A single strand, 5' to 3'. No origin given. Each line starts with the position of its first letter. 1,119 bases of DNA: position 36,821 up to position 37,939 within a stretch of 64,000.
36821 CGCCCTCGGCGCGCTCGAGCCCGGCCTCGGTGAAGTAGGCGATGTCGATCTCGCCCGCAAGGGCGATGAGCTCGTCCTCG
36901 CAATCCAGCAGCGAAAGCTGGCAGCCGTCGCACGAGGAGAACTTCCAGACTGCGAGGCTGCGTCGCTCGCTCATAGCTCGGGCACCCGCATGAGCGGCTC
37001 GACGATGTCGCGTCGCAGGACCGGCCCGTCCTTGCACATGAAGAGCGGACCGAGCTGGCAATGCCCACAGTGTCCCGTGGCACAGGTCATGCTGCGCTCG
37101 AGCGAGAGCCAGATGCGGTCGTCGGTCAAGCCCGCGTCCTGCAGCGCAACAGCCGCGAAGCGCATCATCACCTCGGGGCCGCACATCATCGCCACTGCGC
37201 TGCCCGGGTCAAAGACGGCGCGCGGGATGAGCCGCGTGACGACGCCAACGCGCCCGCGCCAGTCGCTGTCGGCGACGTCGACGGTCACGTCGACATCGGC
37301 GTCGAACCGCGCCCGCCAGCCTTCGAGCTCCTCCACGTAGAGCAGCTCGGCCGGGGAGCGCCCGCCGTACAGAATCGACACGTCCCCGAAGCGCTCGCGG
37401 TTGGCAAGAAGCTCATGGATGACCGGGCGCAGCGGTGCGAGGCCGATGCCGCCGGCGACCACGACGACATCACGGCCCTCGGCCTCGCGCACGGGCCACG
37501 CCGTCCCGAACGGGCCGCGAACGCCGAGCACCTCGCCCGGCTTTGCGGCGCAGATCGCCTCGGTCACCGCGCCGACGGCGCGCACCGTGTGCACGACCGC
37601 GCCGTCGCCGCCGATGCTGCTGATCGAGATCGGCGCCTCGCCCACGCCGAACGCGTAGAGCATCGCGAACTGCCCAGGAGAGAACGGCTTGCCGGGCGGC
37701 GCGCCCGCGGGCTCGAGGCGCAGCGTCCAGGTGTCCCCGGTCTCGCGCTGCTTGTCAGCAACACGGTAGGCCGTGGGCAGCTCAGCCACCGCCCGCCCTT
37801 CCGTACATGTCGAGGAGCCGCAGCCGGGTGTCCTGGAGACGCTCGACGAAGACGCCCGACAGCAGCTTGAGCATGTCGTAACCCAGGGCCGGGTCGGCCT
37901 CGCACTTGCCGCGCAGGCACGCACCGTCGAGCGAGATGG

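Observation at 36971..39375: Output-less cyclic-nucleotide-binding protein translationally embedded in a group-3b [NiFe] hydrogenase operon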

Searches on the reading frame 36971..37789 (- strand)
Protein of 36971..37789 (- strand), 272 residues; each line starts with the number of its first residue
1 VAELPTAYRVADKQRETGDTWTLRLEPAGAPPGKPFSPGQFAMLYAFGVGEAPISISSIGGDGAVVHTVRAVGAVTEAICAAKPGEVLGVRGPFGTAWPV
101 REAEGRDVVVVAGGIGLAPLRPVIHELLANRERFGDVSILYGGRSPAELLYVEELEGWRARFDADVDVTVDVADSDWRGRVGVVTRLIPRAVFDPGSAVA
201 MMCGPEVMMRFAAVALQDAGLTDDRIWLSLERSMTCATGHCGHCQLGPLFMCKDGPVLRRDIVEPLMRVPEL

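Call 3: search_protein_families(library=pfam, proteins=[window:36971-37789:-], max_evalue=0.01)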
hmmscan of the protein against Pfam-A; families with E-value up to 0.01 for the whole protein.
window:36971-37789:- (272 aa): 2 families
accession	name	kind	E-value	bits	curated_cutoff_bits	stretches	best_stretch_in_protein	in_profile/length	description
PF00175.26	NAD_binding_1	-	8.7e-16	59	22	1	111-212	2-107/109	Oxidoreductase NAD-binding domain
PF10418.14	DHODB_Fe-S_bind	-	5.5e-07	29.6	23.9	1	231-263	1-40/41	Iron-sulfur cluster binding domain of dihydroorotate dehydrogenase B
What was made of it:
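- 36971..37789 (-): hydG/hyhG: gamma subunit binding FAD/NAD(P) and a 2Fe-2S cluster, 272 aa, GTG start. NAD_binding_1 and DHODB_Fe-S_bind (call 3).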

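Call 4: search_protein_families(library=ncbifam, proteins=[window:36971-37789:-], max_evalue=0.01)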
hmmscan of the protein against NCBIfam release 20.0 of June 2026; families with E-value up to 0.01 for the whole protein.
window:36971-37789:- (272 aa): 27 families (the best 25 are shown)
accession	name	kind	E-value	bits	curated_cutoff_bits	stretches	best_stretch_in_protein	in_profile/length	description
TIGR02911.1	sulfite_red_B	equivalog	1.5e-56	191.4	288.6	1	4-258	4-251/261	anaerobic sulfite reductase subunit AsrB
NF006220.0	PRK08345.1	subfamily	2.5e-52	178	395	1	35-258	42-282/294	cytochrome-c3 hydrogenase subunit gamma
NF040835.1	sulfhyd_HydG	equivalog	5.4e-44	150.6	650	1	32-259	46-280/292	NADPH-dependent hydrogenase/sulfhydrogenase 1 subunit gamma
NF000796.0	PRK00054.1-1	equivalog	1e-41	142.9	224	1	35-261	28-233/254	dihydroorotate dehydrogenase electron transfer subunit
NF040830.1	sulfhyd_ShyC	equivalog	2.8e-40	138.3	600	1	35-258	38-276/288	NAD(P)-dependent hydrogenase/sulfhydrogenase 2 subunit gamma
NF000798.0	PRK00054.1-3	equivalog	1.7e-21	77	219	1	37-259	32-238/244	dihydroorotate dehydrogenase electron transfer subunit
NF004862.0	PRK06222.1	subfamily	7.5e-20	71.6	220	1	35-258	27-243/281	sulfide/dihydroorotate dehydrogenase-like FAD/NAD-binding protein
NF009414.0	PRK12778.1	equivalog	8.9e-19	67.2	1103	1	34-261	26-246/752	bifunctional dihydroorotate dehydrogenase B NAD binding subunit/NADPH-dependent glutamate synthase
NF000799.0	PRK00054.1-4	equivalog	1.7e-18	66.6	314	1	52-260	53-253/258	dihydroorotate dehydrogenase electron transfer subunit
NF040810.1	BenC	equivalog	9.8e-18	64.4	430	1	20-225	119-324/333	benzoate 1,2-dioxygenase electron transfer component BenC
NF045803.1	MethMoxFADbindMmoC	equivalog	1.3e-16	60.3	500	1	35-228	139-337/343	aromatic/alkene monooxygenase hydroxylase FAD-binding subunit MmoC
NF009415.0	PRK12779.1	equivalog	6.3e-16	57.4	1519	1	10-260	653-904/944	putative bifunctional glutamate synthase subunit beta/2-polyprenylphenol hydroxylase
TIGR01941.1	nqrF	equivalog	1.9e-14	53.4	295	1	72-228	239-400/405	NADH:ubiquinone reductase (Na(+)-transporting) subunit F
NF000797.0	PRK00054.1-2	equivalog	4.1e-13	49.2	270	1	52-259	61-261/267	dihydroorotate dehydrogenase electron transfer subunit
NF005963.0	PRK08051.1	equivalog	2.6e-11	43.3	230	1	36-224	31-223/233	NAD(P)H-flavin reductase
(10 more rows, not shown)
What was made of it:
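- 36971..37789 (-): AsrB 1.5e-56 and HydG 5.4e-44 (call 4).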
